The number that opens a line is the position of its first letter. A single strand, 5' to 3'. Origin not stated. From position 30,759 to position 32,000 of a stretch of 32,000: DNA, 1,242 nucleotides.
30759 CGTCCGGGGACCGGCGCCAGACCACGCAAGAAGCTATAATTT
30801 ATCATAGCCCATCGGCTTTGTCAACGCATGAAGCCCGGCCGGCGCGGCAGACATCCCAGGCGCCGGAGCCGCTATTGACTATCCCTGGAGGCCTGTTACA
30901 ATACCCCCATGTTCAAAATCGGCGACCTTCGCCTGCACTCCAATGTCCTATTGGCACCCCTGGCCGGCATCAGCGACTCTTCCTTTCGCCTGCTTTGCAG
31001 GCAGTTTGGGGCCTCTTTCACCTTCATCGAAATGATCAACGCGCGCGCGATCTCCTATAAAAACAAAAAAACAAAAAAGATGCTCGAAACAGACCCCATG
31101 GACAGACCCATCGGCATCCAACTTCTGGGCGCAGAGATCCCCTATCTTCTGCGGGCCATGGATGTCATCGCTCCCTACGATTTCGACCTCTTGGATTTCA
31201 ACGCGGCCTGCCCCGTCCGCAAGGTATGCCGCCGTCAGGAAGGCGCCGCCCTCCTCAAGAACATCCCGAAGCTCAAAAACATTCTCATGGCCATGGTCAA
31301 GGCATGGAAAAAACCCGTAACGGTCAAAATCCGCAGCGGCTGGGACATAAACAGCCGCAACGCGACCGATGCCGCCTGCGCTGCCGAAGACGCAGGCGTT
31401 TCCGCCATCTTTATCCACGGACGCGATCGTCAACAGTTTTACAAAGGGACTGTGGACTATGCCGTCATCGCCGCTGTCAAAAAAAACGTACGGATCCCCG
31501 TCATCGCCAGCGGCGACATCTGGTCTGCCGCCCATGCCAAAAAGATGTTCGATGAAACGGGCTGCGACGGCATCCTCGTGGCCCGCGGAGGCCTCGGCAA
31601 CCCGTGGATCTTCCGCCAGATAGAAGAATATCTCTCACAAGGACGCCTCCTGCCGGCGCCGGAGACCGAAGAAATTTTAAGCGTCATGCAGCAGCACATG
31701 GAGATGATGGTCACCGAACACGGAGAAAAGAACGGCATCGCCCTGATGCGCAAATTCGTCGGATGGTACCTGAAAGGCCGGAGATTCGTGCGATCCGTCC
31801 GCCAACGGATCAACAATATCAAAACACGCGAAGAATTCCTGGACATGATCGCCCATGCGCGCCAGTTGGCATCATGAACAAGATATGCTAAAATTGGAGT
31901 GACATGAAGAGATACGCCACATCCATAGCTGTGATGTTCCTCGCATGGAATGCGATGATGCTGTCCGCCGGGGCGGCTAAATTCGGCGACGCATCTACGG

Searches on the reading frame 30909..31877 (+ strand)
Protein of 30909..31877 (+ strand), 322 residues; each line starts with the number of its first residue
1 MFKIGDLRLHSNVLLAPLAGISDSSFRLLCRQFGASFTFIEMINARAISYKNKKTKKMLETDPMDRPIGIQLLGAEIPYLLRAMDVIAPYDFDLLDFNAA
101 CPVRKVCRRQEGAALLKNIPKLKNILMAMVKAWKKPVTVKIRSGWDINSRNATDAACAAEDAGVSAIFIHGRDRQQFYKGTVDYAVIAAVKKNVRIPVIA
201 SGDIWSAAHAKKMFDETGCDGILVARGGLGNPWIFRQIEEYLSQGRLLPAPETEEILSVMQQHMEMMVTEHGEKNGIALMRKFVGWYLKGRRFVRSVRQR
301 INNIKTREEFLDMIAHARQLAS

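Call 77: find_encoding_contigs(protein=window:30909-31877:+, flank=10000, max_places=3)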
Protein window:30909-31877:+ (322 aa): 2 contigs read that carry it; 2 places shown.
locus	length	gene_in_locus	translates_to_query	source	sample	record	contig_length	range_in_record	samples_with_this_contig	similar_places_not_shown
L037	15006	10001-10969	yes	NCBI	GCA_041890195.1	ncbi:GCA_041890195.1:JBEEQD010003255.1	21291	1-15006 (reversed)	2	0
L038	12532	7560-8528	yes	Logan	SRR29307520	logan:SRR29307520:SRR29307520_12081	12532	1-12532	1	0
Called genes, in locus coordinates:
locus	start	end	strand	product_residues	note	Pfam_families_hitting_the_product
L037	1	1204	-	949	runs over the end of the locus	PF07517:SecA_DEAD, PF00270:DEAD (faint), PF01043:SecA_PP_bind, PF21090:P-loop_SecA, PF07516:SecA_SW, PF02810:SEC-C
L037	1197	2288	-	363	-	PF03462:PCRF, PF00472:RF-1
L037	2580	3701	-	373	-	PF00437:T2SSE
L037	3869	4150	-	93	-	PF01035:DNA_binding_1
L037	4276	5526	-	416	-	PF01541:GIY-YIG, PF27096:UvrC_M, PF02151:UVR, PF08459:UvrC_RNaseH_dom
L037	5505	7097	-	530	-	PF03023:MurJ, PF01554:MatE (weak)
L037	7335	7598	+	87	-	PF01649:Ribosomal_S20p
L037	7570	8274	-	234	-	PF21694:DNA_pol3_delta_C (faint)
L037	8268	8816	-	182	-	PF04390:LptE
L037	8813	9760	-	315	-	PF07719:TPR_2 (faint), PF13181:TPR_8 (faint), PF13424:TPR_12 (faint), PF13428:TPR_14 (faint), PF13432:TPR_16 (weak), PF00515:TPR_1 (faint), PF13174:TPR_6 (weak), PF13525:YfiO, +1 more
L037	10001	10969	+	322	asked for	PF01207:Dus, PF00977:His_biosynth (weak)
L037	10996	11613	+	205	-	-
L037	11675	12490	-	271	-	PF00293:NUDIX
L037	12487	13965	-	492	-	PF01743:PolyA_pol, PF12627:PolyA_pol_RNAbd, PF01966:HD, PF13735:tRNA_NucTran2_2 (weak)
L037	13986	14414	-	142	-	PF02577:BFN_dom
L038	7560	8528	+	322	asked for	PF01207:Dus, PF00977:His_biosynth (weak)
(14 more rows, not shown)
